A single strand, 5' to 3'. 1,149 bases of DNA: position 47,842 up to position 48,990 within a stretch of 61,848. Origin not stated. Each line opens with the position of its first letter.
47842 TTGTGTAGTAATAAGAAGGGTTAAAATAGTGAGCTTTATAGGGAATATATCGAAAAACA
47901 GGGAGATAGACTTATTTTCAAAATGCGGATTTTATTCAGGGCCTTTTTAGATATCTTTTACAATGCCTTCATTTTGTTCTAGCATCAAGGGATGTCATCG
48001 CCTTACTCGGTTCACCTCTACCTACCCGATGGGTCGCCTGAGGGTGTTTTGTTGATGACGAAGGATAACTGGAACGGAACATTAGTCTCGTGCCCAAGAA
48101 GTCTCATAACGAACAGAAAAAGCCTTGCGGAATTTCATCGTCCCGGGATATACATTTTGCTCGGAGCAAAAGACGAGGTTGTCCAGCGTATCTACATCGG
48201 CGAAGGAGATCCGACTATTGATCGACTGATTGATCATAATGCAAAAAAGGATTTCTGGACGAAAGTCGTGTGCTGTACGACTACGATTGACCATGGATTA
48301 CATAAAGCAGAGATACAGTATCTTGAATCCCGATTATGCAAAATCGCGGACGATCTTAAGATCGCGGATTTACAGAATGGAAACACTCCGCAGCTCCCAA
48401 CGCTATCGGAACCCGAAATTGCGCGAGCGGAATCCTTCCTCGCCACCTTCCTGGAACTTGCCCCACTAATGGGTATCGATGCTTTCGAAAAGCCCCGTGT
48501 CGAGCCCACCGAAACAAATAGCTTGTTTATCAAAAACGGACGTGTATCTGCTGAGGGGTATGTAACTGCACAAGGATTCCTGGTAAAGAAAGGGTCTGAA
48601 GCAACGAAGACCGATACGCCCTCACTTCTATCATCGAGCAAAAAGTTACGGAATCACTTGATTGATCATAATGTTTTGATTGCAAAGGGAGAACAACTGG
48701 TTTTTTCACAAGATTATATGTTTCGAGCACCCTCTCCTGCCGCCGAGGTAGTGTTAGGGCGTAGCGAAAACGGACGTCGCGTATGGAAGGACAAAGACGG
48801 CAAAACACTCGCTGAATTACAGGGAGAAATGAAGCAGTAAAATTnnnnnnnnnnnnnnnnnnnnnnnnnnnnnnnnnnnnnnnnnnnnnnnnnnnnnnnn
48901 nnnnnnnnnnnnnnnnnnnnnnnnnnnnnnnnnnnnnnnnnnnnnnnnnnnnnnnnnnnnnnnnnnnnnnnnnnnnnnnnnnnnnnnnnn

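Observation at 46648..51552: Nuclease-rich accessory island: six consecutive genes with GIY-YIG, DUF6884-like, GIY-YIG+DUF4357-like, HEPN-like and PD-(D/E)xK/DUF2779-like domains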

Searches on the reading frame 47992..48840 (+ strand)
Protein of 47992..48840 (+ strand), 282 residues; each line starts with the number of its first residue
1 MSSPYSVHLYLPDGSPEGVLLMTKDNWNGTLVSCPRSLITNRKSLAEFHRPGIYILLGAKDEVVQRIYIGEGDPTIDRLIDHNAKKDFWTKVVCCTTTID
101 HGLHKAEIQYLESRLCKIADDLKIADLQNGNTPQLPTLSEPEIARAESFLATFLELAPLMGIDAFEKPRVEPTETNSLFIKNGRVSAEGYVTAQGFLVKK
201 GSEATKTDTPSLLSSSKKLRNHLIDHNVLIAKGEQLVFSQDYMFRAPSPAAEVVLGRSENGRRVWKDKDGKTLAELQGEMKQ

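Call 3: search_protein_families(library=pfam, proteins=[window:47992-48840:+], max_evalue=0.1)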
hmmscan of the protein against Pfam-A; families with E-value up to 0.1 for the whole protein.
window:47992-48840:+ (282 aa): 1 family
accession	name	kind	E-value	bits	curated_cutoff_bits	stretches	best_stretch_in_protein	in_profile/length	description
PF14267.11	DUF4357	-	8e-22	77.4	38.4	1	220-273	1-54/54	Domain of unknown function (DUF4357)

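Call 4: search_protein_families(library=padloc, proteins=[window:47992-48840:+], max_evalue=0.1)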
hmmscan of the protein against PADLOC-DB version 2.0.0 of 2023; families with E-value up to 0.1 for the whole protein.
window:47992-48840:+ (282 aa): 7 families
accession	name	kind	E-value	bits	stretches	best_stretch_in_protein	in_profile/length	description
PDLC04925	PDC-S14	-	1e-83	278.8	1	1-279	13-296/301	-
PDLC04923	PDC-S14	-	4.1e-83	277.1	1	1-279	21-312/320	-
PDLC04922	PDC-S14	-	1e-68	229.9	2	3-171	2-164/305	-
PDLC04921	PDC-S14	-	2.2e-23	81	1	46-278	44-269/280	-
PDLC04924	PDC-S14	-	5.4e-18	63.7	1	48-269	47-273/280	-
PDLC02190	DUF3780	-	3.2e-16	57.5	1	191-277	270-356/361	-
PDLC05040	PDC-S57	-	4.7e-10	37.7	1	182-277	138-225/229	-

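Call 5: search_protein_families(library=ncbifam, proteins=[window:47992-48840:+], max_evalue=0.1)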
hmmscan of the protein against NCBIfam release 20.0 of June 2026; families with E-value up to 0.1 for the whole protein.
window:47992-48840:+ (282 aa): 0 families

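Call 24: search_solved_structures(query=window:47992-48840:+, max_evalue=10)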
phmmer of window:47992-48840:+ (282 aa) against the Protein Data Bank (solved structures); distinct sequences matched with E-value up to 10: 2.
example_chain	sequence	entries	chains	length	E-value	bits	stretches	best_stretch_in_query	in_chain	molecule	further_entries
6y7o_A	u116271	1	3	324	0.029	16.9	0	253-280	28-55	Tako8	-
6g6m_A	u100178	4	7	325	0.03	16.9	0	253-280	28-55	Tako8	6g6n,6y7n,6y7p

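Call 59: find_homologous_proteins(query=window:47992-48840:+)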
Query window:47992-48840:+ (282 aa): 470 proteins with E <= 0.001 among 2037 candidates; the best 120 are listed.
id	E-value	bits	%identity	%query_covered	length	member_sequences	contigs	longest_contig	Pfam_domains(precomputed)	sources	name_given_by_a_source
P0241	7.5e-185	631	99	100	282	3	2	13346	PF14267.12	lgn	-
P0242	5.9e-153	526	82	100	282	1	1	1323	PF14267.12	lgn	-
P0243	5.8e-151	519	80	99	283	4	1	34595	PF14267.12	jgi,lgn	-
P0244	1.4e-149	515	80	100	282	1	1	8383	PF14267.12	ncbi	-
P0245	3.0e-148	511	81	99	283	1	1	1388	PF14267.12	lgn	-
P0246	3.4e-148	510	80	100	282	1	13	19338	PF14267.12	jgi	jgi:hypothetical protein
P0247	2.8e-144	498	99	80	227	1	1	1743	PF14267.12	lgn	-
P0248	3.5e-137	474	80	93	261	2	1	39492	PF14267.12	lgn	-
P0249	7.4e-127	440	75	93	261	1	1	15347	PF14267.12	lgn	-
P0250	1.8e-113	397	64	98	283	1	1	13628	PF14267.12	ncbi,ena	-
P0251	7.5e-98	345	58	96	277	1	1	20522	PF14267.12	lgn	-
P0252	6.0e-95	336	56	98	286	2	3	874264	PF14267.12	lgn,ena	-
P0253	2.5e-94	334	54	98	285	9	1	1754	PF14267.12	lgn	-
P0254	1.0e-91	325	56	97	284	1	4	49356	PF14267.12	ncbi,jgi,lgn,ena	-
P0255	2.0e-84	301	53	97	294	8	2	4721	PF14267.12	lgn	-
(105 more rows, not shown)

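Call 62: search_solved_structures(query=A3, max_evalue=10, show_alignments=2)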
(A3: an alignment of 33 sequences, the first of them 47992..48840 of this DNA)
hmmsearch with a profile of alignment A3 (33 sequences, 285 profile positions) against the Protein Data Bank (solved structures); distinct sequences matched with E-value up to 10: 0.

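Call 69: predict_structure(alignment_id=A3)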
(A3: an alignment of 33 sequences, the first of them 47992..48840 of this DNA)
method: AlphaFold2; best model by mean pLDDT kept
length: 282 residues; sequences in the alignment: 33
mean_pLDDT: 92.6   pTM: 0.87
mean pLDDT of the five models: 92.6, 91.5, 90.5, 90.5, 90.2
residues with pLDDT >= 90: 233; 70-90: 43; 50-70: 5; < 50: 1
segments of 3 or more residues with pLDDT < 50: none
pLDDT, mean of each block of 10 residues (from residue 1): 82 92 94 95 93 95 91 94 90 91 92 96 90 92 96 95 88 78 95 92 97 96 97 97 95 97 95 91 80
secondary structure, 60 per line:
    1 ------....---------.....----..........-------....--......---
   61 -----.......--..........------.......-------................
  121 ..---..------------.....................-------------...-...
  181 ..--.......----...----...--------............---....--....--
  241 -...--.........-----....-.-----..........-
elements in order: E7-10 E20-24 E29-35 H46-49 E52-57 E66-72 H75-84 E91-97 H105-122 H140-160 E178-182 E185-191 E196-198 E203-205 H214-225 E229-232 E235-238 E242-244 H247-255 H261-264 H273-281

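Call 75: fold_search(model_id=the predicted structure, library=pdb)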
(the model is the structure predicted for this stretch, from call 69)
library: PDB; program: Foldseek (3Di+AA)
matches with E <= 10: 508; with E <= 0.001: 0
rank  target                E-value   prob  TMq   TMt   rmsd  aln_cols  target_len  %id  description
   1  3gyo                  1.1e-01  0.06  0.13  0.15  16.0       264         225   11  Se-Met Rtt106p (released 2009-12-08)
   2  4d9o_B                1.2e-01  0.20  0.11  0.16  13.6       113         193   17  Structure of ebolavirus protein VP24 from Reston (released 2012-04-18)
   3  2bkk_A                1.3e-01  0.09  0.16  0.17  20.9       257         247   11  Crystal structure of Aminoglycoside Phosphotransferase APH(3')-IIIa in complex with the inhibitor AR_3a (released 2005-08-09)
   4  3to1_A                1.8e-01  0.05  0.12  0.15  16.9       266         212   10  Two surfaces on Rtt106 mediate histone binding and chaperone activity (released 2011-12-21)
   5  6xmq                  1.9e-01  0.04  0.10  0.04  19.4       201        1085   12  Structure of P5A-ATPase Spf1, AMP-PCP-bound form (released 2020-09-23)
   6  4lit                  2.2e-01  0.05  0.13  0.11  20.2       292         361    8  Structure of YcfD a Ribosomal oxygenase from Escherichia coli in complex with Cobalt and 2-oxoglutarate. (released 2014-05-14)
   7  2ywv_A                2.2e-01  0.04  0.13  0.14  18.2       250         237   12  Crystal structure of SAICAR synthetase from Geobacillus kaustophilus (released 2007-10-23)
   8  6xms                  2.2e-01  0.02  0.08  0.03  19.5       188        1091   12  Structure of P5A-ATPase Spf1, AlF4-bound form (released 2020-09-23)
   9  3nua_B                2.3e-01  0.04  0.12  0.14  17.5       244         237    8  Crystal Structure of Phosphoribosylaminoimidazole-Succinocarboxamide Synthase from Clostridium perfringens (released 2010-08-25)
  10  6xmp                  2.4e-01  0.02  0.08  0.03  19.4       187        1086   11  Structure of P5A-ATPase Spf1, Apo form (released 2020-09-23)
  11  4gkh_H                2.6e-01  0.16  0.15  0.16  14.6       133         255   14  Crystal structure of the aminoglycoside phosphotransferase APH(3')-Ia, with substrate kanamycin and small molecule inh (released 2012-09-05)
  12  6ve7_3                2.9e-01  0.10  0.13  0.16  11.5       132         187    9  The inner junction complex of Chlamydomonas reinhardtii doublet microtubule (released 2020-02-05)
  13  1yb3                  3.1e-01  0.09  0.14  0.21  12.9       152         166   11  Conserved hypothetical protein Pfu-178653-001 from Pyrococcus furiosus (released 2005-02-01)
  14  4ccl_A                3.3e-01  0.02  0.12  0.10  20.2       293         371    8  X-Ray structure of E. coli ycfD (released 2014-04-30)
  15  4u2x_B                3.5e-01  0.07  0.09  0.11  13.9       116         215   15  Ebola virus VP24 in complex with Karyopherin alpha 5 C-terminus (released 2014-08-13)
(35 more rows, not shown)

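Call 84: find_encoding_contigs(protein=P0243, flank=6000, max_places=2)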
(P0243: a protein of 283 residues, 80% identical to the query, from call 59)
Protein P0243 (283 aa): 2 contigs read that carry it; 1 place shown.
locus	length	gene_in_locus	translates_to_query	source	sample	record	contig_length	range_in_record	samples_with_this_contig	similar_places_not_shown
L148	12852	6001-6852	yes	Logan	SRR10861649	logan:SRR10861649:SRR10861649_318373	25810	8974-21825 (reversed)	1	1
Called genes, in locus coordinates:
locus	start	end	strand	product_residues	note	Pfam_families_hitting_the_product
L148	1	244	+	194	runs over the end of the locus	PF20582:UPF0758_N, PF04002:RadC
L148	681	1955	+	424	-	PF01555:N6_N4_Mtase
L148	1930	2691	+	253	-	PF01555:N6_N4_Mtase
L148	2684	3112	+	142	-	PF13022:HTH_Tnp_1_2 (weak)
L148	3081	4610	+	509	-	PF17289:Terminase_6C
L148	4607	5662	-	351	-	-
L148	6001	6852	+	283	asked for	PF14267:DUF4357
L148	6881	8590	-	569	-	PF00270:DEAD, PF00271:Helicase_C, PF16124:RecQ_Zn_bind, PF00570:HRDC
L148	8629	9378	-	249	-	PF01555:N6_N4_Mtase, PF01170:UPF0020 (faint), PF08241:Methyltransf_11 (faint), PF13649:Methyltransf_25 (weak), PF01555:N6_N4_Mtase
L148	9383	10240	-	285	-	PF04556:DpnII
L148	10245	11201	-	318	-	PF02086:MethyltransfD12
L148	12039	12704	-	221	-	PF06114:Peptidase_M78 (weak)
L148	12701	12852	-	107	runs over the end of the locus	-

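Call 85: find_encoding_contigs(protein=P0246, flank=6000, max_places=3)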
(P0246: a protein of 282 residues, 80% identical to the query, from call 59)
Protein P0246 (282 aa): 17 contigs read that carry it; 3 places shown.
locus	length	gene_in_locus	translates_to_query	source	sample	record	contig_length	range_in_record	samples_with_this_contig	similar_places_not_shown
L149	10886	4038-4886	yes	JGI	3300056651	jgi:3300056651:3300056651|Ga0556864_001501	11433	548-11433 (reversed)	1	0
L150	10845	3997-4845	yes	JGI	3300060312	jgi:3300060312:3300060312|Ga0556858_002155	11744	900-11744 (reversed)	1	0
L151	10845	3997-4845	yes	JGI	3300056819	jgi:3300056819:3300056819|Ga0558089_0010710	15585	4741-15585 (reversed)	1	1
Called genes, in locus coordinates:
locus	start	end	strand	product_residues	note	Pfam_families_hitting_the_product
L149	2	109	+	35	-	?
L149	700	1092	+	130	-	-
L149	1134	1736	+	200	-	PF13328:HD_4, PF01966:HD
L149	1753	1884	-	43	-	-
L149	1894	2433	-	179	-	-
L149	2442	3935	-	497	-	PF11074:DUF2779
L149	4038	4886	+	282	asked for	PF14267:DUF4357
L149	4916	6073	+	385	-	PF13651:EcoRI_methylase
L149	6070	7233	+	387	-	PF03235:GmrSD_N, PF01844:HNH (weak)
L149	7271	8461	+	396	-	-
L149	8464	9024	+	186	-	-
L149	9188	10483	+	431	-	PF02195:ParB_N (weak), PF01555:N6_N4_Mtase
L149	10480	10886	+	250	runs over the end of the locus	PF01555:N6_N4_Mtase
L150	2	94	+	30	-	?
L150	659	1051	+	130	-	-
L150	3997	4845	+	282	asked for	PF14267:DUF4357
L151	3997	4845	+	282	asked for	PF14267:DUF4357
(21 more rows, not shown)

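Call 102: search_protein_families(library=padloc, proteins=[L149:1894-2433:-, L149:7271-8461:+], max_evalue=0.001)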
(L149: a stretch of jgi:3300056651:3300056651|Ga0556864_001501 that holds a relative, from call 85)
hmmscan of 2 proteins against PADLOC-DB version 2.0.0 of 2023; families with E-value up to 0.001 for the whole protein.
L149:1894-2433:- (179 aa): 0 families

L149:7271-8461:+ (396 aa): 0 families

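Call 106: search_dna_similar(query=window:47992-48840:+, collection=plasmids, mode=protein, max_rows=12)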
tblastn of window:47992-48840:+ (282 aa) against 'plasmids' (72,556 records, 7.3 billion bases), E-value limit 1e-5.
Records with a match: 51; places in all: 54; records where one place covers at least 80% of the query: 43.
Best place of each record, by identity: <60% 51.
By first word of the organism name: Rhodococcus 7; Variovorax 4; Leptolyngbya 4; Azospirillum 3; Acinetobacter 3; Ketogulonicigenium 3; Rhodothermus 2; Salinibacter 2; Methylocystis 2; Alteromonas 2; and 19 more.
By predicted mobility (MOB-suite, as given by PLSDB): non-mobilizable 42; conjugative 6; mobilizable 3.
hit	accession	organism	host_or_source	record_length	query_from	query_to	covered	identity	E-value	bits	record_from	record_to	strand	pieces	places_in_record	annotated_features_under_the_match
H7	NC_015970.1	Rhodothermus marinus SG0.5JP17-172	-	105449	5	277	97%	42.7%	3e-66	230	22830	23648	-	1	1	GIY-YIG nuclease family protein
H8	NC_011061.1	Prosthecochloris aestuarii DSM 271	-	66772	1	275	98%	34.6%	2e-35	141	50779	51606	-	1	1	GIY-YIG nuclease family protein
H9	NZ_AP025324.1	Fulvitalea axinellae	-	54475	4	277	97%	34.3%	6e-39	151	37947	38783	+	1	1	GIY-YIG nuclease family protein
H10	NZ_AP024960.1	Paraburkholderia terrae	-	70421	4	282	99%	33.7%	4e-35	140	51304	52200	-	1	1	GIY-YIG nuclease family protein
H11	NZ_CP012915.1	Azospirillum brasilense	Digitaria eriantha,microbe,root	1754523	1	279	99%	33.6%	4e-35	140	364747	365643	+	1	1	none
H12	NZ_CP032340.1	Azospirillum brasilense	soil sample,Agricultural field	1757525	1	279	99%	33.6%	4e-35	140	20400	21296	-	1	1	none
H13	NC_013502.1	Rhodothermus marinus DSM 4252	-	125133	66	277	75%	43.4%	5e-48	178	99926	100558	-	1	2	GIY-YIG nuclease family protein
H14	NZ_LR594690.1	Variovorax sp. WDL1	linuron-contaminated soil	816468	2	273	96%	33.6%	6e-29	122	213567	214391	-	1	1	GIY-YIG nuclease family protein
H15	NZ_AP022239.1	Acinetobacter baumannii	-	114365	6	267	93%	34.7%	8e-40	154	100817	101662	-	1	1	GIY-YIG nuclease family protein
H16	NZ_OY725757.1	Parabacteroides distasonis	-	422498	6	273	95%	33.8%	6e-33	134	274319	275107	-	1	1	GIY-YIG nuclease family protein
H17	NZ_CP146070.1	Roseovarius sp. S88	-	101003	6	271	94%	34.0%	5e-24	137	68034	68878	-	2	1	GIY-YIG nuclease family protein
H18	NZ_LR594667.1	Variovorax sp. SRS16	linuron-contaminated soil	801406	2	273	96%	33.2%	1e-28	121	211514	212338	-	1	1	GIY-YIG nuclease family protein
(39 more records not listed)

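Call 107: get_annotated_region(hit=H7, flank=6000)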
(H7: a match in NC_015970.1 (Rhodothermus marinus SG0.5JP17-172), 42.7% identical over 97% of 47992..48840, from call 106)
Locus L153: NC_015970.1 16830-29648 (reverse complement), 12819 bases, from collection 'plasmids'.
description: Rhodothermus marinus SG0.5JP17-172 plasmid pRHOM17201, complete sequence
organism: Rhodothermus marinus SG0.5JP17-172 (NCBI taxid 762570)
taxonomy: Bacteria; Rhodothermota; Rhodothermia; Rhodothermales; Rhodothermaceae; Rhodothermus; Rhodothermus marinus; Rhodothermus marinus SG0.5JP17-172
host: -; source: -; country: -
typing (MOB-suite, as given by PLSDB): non-mobilizable; replicon rep_cluster_1386
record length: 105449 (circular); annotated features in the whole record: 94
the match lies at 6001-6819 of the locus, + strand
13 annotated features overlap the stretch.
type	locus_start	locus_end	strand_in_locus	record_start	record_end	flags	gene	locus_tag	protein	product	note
CDS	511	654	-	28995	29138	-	-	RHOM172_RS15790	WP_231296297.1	DUF2283 domain-containing protein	-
CDS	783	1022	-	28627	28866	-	-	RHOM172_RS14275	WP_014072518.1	type II toxin-antitoxin system prevent-host-death family antitoxin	GO:0008219 - cell death [Evidence IEA]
CDS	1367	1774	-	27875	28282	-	-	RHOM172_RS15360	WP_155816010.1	hypothetical protein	-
CDS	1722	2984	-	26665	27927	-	tnpB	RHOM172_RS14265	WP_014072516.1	IS607 family element RNA-guided endonuclease TnpB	-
CDS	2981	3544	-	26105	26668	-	-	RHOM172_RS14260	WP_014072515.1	IS607 family transposase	-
CDS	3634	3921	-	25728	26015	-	-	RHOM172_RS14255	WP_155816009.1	hypothetical protein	-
CDS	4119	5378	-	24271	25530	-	-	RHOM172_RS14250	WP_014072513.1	Y-family DNA polymerase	-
CDS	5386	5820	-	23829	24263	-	umuD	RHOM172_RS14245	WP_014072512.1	translesion error-prone DNA polymerase V autoproteolytic subunit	-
CDS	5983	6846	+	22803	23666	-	-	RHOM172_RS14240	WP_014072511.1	GIY-YIG nuclease family protein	-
CDS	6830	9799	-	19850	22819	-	-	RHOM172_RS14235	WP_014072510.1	DEAD/DEAH box helicase family protein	-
CDS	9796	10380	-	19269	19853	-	-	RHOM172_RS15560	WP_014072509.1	hypothetical protein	-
CDS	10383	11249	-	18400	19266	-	-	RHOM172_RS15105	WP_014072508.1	nucleotidyltransferase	-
CDS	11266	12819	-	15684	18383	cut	-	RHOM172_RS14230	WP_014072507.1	site-specific DNA-methyltransferase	GO:0006306 - obsolete DNA methylation [Evidence IEA]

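Call 108: get_annotated_region(hit=H15, flank=6000)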
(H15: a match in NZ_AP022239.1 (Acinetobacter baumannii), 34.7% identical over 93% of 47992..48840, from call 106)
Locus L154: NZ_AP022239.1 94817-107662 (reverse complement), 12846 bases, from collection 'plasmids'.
description: Acinetobacter baumannii strain WP8-W18-ESBL-11 plasmid pWP8-W18-ESBL-11_1, complete sequence
organism: Acinetobacter baumannii (NCBI taxid 470)
taxonomy: Bacteria; Pseudomonadota; Gammaproteobacteria; Moraxellales; Moraxellaceae; Acinetobacter; Acinetobacter baumannii
host: -; source: -; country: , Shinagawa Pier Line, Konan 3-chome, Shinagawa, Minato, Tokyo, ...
typing (MOB-suite, as given by PLSDB): non-mobilizable; replicon rep_cluster_718
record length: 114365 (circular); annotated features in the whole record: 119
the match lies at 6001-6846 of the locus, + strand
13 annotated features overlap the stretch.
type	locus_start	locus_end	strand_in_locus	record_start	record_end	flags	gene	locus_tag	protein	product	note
CDS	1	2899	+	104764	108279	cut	hsdR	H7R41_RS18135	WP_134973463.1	type I restriction-modification system endonuclease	-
CDS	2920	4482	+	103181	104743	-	-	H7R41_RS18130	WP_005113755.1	N-6 DNA methylase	GO:0006306 - DNA methylation [Evidence IEA]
CDS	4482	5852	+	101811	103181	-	-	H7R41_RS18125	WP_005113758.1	restriction endonuclease subunit S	GO:0006304 - DNA modification [Evidence IEA]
CDS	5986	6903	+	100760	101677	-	-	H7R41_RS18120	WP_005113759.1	GIY-YIG nuclease family protein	-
CDS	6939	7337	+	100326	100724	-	-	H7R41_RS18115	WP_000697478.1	lysozyme inhibitor LprI family protein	-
CDS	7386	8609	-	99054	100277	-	-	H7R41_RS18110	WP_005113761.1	IS256-like element ISAba26 family transposase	GO:0006313 - DNA transposition [Evidence IEA]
CDS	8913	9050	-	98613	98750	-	-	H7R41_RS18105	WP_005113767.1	hypothetical protein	-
CDS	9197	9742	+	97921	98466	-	-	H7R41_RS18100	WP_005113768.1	hypothetical protein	-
CDS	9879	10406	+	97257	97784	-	-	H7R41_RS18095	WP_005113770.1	HEPN domain-containing protein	-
CDS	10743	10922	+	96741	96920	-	-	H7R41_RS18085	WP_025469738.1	hypothetical protein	-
CDS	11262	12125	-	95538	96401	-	-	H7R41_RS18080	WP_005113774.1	hypothetical protein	-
CDS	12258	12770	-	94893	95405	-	-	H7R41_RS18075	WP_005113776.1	hypothetical protein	-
CDS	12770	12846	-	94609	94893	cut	-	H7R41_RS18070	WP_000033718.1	hypothetical protein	-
